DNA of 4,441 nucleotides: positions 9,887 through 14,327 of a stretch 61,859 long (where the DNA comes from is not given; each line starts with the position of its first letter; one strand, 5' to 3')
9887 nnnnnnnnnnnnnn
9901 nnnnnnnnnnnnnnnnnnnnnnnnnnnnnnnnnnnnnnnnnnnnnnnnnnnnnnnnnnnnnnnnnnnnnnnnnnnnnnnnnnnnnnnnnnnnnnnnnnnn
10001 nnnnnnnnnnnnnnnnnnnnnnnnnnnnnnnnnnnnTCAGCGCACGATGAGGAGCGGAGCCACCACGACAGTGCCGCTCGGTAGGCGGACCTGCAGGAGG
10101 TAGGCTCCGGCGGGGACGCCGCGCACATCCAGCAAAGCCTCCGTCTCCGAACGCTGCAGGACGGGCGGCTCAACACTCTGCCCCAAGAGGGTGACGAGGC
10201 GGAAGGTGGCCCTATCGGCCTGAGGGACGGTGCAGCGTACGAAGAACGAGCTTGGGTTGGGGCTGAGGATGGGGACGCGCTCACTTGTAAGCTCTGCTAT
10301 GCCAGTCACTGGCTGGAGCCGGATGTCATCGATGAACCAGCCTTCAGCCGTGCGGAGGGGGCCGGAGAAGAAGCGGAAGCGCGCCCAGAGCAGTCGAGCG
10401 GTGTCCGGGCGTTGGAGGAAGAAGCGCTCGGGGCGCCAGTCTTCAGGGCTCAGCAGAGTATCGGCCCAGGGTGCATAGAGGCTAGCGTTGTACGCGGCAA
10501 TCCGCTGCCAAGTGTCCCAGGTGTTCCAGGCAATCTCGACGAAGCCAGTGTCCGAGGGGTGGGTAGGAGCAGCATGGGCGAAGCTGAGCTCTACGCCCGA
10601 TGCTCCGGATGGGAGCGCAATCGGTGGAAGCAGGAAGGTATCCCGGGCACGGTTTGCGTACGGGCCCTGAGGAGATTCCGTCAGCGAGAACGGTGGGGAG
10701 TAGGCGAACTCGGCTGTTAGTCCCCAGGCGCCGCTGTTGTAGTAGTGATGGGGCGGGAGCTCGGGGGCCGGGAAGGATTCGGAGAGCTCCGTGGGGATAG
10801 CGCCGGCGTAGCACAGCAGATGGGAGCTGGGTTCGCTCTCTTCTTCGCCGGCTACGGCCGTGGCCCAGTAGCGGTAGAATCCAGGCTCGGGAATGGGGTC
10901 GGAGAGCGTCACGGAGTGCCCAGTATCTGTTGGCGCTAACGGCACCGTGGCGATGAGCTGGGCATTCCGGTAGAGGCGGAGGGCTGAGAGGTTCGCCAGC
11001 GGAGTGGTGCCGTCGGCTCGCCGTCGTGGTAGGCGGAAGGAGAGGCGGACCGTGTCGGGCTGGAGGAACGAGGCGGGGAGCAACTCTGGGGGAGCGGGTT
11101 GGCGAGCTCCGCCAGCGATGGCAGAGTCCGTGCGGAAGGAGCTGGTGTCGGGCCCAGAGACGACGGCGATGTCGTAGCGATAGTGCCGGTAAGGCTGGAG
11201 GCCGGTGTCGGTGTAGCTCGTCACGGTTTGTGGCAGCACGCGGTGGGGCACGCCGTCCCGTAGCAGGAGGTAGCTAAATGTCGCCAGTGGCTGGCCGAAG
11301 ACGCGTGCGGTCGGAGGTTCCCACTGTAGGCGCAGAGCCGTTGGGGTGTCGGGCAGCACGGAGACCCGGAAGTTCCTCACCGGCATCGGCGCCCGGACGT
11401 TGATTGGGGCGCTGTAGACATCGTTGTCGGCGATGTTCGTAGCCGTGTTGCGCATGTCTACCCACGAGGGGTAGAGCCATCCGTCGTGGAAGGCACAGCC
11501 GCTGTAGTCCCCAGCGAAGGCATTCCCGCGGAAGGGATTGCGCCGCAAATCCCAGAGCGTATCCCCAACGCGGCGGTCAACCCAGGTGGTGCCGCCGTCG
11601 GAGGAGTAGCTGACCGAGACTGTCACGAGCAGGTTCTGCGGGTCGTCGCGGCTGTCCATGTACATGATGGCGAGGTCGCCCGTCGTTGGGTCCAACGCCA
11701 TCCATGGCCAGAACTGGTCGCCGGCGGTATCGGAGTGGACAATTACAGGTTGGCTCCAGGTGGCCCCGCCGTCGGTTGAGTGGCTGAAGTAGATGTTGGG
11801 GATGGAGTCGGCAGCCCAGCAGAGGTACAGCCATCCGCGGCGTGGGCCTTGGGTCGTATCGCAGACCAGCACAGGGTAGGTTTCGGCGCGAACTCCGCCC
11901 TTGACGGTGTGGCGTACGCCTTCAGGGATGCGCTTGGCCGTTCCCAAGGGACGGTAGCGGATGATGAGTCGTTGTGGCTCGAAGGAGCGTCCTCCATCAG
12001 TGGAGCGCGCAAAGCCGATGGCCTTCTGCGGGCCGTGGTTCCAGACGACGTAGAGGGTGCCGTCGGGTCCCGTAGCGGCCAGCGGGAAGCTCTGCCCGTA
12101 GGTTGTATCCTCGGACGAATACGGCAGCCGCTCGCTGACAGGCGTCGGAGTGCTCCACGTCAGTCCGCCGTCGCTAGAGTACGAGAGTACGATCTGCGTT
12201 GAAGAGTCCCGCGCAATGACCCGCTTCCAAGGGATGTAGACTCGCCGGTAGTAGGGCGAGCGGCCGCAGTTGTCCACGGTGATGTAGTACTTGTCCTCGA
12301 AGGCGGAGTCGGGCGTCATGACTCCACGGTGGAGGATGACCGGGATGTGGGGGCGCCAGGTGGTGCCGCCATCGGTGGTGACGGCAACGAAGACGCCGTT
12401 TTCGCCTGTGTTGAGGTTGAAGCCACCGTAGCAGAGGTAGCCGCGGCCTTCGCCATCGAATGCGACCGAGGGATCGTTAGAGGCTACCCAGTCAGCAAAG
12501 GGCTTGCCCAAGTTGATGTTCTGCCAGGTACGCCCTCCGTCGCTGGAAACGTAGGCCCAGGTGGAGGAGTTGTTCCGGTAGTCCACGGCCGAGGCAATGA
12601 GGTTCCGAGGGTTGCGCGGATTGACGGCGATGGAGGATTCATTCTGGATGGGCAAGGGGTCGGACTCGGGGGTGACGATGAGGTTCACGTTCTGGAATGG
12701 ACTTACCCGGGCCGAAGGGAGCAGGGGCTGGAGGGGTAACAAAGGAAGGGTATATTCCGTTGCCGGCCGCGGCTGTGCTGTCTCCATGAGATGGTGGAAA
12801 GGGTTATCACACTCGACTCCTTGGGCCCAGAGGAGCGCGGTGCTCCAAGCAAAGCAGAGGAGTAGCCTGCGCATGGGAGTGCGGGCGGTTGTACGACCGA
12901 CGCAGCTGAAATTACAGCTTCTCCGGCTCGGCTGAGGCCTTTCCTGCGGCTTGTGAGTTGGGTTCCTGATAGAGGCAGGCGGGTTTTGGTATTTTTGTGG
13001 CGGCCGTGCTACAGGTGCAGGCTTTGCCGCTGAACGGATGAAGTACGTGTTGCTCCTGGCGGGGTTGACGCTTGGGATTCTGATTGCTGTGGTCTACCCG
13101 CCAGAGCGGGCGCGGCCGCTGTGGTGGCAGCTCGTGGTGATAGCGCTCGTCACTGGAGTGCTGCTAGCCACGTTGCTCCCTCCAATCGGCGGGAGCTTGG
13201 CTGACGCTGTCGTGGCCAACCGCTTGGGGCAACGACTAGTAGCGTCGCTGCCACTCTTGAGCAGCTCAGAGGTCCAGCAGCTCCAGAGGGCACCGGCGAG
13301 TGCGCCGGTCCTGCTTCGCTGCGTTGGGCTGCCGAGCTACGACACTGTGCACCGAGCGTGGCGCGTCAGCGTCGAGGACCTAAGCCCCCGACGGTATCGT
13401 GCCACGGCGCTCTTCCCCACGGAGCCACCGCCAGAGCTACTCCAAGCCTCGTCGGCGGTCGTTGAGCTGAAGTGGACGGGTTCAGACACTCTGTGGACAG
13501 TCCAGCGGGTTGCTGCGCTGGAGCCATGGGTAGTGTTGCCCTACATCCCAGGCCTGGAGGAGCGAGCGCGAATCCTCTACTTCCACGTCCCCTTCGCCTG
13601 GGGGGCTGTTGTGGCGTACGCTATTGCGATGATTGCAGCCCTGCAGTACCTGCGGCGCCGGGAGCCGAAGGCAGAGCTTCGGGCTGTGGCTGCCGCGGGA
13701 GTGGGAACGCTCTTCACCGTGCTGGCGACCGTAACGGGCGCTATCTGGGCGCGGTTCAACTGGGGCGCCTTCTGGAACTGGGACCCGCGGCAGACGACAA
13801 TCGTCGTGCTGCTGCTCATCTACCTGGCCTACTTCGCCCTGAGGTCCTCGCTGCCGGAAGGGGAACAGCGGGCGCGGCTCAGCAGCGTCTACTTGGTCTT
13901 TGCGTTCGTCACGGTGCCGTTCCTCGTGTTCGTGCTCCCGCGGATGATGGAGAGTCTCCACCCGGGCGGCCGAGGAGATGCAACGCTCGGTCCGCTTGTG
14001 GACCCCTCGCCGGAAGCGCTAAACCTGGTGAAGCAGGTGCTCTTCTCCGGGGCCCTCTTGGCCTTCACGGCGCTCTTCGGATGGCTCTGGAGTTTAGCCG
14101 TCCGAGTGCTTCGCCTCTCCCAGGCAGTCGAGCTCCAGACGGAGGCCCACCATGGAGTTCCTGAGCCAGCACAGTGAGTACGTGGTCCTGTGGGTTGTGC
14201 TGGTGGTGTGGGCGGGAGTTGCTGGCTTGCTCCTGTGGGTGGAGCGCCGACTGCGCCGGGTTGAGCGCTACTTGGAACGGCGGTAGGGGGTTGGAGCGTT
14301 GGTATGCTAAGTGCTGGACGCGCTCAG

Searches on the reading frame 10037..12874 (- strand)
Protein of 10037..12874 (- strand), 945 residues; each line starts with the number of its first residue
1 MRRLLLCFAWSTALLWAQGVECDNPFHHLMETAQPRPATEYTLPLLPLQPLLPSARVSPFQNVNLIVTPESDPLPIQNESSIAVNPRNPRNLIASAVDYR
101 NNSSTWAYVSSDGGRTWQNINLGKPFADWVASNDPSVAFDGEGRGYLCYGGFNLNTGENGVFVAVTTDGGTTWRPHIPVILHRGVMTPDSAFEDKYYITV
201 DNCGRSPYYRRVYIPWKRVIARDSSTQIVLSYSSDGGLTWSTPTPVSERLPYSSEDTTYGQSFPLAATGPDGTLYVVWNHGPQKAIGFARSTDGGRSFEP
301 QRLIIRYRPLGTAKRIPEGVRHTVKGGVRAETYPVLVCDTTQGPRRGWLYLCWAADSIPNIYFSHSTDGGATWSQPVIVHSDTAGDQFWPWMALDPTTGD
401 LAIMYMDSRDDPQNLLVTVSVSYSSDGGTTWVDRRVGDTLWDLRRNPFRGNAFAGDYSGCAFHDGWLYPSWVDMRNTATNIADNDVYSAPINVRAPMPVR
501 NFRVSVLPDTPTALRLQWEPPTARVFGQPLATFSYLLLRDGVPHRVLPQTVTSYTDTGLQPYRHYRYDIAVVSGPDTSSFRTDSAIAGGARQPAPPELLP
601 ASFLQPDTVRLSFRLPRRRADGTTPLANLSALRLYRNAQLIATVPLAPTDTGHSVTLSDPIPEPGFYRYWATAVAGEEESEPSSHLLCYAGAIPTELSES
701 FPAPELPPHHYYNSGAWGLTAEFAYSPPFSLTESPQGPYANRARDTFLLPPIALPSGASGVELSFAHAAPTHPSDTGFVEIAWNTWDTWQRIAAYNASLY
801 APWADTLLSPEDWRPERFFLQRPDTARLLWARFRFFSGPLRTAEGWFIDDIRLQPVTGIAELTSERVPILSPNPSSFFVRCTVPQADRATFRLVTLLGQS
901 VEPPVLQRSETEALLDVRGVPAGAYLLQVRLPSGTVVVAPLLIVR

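Call 47: search_protein_families(library=pfam, proteins=[window:10037-12874:-], max_evalue=0.00001)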
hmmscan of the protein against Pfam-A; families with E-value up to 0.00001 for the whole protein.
window:10037-12874:- (945 aa): 4 families
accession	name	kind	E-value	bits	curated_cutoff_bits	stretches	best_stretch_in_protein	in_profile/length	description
PF13088.12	BNR_2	-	2e-15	57.3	31.4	0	219-304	177-253/277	BNR repeat-like domain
PF24316.1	Tli3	-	4.4e-09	37.2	27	0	100-123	79-102/129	T6SS Tli3 immunity protein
PF02012.26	BNR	-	4.7e-09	35.3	27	0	108-118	1-11/12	BNR/Asp-box repeat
PF00041.27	fn3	-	4.9e-06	27.1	25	0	499-575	3-72/84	Fibronectin type III domain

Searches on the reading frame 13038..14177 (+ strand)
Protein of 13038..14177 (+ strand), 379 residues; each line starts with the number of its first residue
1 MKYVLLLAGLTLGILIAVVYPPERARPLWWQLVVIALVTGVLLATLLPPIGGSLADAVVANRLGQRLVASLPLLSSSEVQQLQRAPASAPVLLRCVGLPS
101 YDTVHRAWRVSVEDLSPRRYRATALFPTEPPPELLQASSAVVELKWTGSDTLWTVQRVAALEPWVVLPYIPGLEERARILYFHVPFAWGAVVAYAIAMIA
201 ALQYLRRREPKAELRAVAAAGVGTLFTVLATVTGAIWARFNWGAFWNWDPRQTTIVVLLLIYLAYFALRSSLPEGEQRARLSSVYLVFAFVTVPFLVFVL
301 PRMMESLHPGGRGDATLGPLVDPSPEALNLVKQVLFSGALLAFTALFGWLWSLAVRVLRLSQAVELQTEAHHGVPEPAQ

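Call 47: search_protein_families(library=pfam, proteins=[window:13038-14177:+], max_evalue=0.00001)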
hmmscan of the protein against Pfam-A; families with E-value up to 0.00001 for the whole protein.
window:13038-14177:+ (379 aa): 1 family
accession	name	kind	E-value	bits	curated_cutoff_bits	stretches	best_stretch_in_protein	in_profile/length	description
PF01578.25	Cytochrom_C_asm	-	4.8e-25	88.9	29.9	1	175-308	67-212/212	Cytochrome C assembly protein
